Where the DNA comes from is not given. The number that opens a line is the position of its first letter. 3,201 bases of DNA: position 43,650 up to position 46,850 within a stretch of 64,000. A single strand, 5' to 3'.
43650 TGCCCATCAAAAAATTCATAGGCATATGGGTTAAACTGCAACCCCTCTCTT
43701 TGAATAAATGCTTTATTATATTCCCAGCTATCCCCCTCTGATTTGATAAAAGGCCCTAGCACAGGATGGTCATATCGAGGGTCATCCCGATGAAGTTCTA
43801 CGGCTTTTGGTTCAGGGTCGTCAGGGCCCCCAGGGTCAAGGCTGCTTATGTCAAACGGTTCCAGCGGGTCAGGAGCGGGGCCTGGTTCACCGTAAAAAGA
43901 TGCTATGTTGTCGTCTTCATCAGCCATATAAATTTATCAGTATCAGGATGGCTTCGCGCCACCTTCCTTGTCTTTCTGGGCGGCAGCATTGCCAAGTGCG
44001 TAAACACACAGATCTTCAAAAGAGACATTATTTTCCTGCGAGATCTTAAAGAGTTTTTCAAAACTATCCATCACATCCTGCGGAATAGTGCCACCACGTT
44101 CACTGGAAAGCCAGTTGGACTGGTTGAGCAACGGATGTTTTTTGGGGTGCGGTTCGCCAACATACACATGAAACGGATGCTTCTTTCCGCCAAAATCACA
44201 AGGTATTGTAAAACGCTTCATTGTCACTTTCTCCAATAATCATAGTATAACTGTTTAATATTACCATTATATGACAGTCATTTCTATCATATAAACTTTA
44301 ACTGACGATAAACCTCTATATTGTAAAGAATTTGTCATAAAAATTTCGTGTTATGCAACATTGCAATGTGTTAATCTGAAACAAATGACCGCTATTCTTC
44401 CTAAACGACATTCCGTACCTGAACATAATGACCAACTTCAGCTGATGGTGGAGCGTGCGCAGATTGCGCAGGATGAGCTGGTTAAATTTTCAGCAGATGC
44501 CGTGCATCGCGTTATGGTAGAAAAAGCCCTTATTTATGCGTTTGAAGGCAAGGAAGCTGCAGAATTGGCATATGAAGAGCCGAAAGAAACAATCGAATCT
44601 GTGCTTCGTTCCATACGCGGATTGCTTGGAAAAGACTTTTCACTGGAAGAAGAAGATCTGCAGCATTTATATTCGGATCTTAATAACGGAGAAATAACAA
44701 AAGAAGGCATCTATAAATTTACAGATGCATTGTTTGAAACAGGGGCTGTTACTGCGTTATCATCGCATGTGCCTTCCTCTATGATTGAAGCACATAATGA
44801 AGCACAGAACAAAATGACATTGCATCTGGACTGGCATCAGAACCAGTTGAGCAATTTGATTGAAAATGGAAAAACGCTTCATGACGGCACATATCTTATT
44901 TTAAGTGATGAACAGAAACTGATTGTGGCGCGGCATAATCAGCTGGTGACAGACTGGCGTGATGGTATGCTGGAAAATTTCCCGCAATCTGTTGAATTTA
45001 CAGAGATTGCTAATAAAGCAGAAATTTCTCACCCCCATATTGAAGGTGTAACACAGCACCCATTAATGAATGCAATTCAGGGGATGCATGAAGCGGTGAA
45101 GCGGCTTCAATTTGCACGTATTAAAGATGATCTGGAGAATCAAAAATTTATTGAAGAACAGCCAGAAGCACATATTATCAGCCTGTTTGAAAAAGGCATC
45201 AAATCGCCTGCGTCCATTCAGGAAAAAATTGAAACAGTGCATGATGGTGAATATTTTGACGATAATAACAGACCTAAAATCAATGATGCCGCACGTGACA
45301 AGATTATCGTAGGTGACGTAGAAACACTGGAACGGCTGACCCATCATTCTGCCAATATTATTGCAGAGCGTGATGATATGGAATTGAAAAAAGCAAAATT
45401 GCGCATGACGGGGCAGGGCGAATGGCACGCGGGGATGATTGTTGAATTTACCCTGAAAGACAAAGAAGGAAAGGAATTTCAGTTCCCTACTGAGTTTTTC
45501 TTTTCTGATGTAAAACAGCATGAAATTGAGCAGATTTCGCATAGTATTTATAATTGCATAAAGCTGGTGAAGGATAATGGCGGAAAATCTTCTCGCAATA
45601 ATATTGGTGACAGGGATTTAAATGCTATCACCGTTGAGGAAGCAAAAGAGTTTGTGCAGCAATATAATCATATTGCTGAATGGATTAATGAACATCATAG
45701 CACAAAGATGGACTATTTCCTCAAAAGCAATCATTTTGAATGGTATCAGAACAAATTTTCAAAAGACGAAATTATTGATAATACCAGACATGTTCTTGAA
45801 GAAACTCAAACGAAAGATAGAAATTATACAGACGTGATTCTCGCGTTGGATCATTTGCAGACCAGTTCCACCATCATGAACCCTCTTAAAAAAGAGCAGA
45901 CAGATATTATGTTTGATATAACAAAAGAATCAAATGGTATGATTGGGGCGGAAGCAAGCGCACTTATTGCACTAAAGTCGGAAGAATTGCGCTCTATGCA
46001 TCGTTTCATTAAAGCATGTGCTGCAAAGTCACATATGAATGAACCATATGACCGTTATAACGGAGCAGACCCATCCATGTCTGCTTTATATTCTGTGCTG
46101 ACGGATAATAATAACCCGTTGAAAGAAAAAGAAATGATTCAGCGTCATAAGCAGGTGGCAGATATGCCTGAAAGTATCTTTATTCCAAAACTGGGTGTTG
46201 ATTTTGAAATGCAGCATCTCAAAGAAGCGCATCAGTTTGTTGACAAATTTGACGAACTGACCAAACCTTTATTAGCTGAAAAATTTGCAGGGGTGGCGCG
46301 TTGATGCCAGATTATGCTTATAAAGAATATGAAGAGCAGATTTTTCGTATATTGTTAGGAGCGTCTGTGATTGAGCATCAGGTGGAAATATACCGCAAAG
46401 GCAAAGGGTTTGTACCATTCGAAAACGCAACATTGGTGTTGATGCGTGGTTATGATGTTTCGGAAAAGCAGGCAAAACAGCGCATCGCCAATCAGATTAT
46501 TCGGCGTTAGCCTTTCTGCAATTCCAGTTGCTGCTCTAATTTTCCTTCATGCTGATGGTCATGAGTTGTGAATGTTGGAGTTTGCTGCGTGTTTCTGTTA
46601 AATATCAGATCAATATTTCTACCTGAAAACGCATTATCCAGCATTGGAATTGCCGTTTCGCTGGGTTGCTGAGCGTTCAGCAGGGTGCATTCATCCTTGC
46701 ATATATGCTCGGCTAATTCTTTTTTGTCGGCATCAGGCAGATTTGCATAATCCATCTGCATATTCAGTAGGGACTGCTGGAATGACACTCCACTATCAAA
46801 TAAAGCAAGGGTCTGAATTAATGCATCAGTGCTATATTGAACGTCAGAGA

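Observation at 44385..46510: Divergent RelA/SpoT-like (alarmone-synthetase fold) region inside a 639-aa orphan protein, translationally coupled to a 68-aa ORF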

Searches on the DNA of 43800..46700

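Call 102: search_rna_families(source=window, start=43800, end=46700, threshold=evalue, max_evalue=1)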
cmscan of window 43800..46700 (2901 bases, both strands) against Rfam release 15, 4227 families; matches with E-value up to 1: 1.
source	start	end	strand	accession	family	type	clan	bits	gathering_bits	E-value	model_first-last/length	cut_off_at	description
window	45653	45703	-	RF00154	SNORD63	Gene; snRNA; snoRNA; CD-box;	-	23.6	43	0.33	1-70/70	no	Small nucleolar RNA SNORD63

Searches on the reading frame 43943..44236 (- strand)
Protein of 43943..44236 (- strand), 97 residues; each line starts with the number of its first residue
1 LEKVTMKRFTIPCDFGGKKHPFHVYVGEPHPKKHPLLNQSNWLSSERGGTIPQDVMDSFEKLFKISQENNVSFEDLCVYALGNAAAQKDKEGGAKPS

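Call 3: search_protein_families(library=pfam, proteins=[window:43943-44236:-], max_evalue=1)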
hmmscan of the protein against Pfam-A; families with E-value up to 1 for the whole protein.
window:43943-44236:- (97 aa): 1 family
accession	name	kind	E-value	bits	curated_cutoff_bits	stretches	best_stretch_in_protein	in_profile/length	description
PF11020.14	DUF2610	-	3.2e-38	129.9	21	1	6-85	1-80/81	Domain of unknown function (DUF2610)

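Call 19: search_protein_families(library=padloc, proteins=[window:43943-44236:-], max_evalue=1)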
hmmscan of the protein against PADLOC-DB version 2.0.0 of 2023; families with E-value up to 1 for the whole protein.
window:43943-44236:- (97 aa): 0 families

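Call 20: search_protein_families(library=ncbifam, proteins=[window:43943-44236:-], max_evalue=1)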
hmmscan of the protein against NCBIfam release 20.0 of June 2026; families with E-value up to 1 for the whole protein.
window:43943-44236:- (97 aa): 0 families
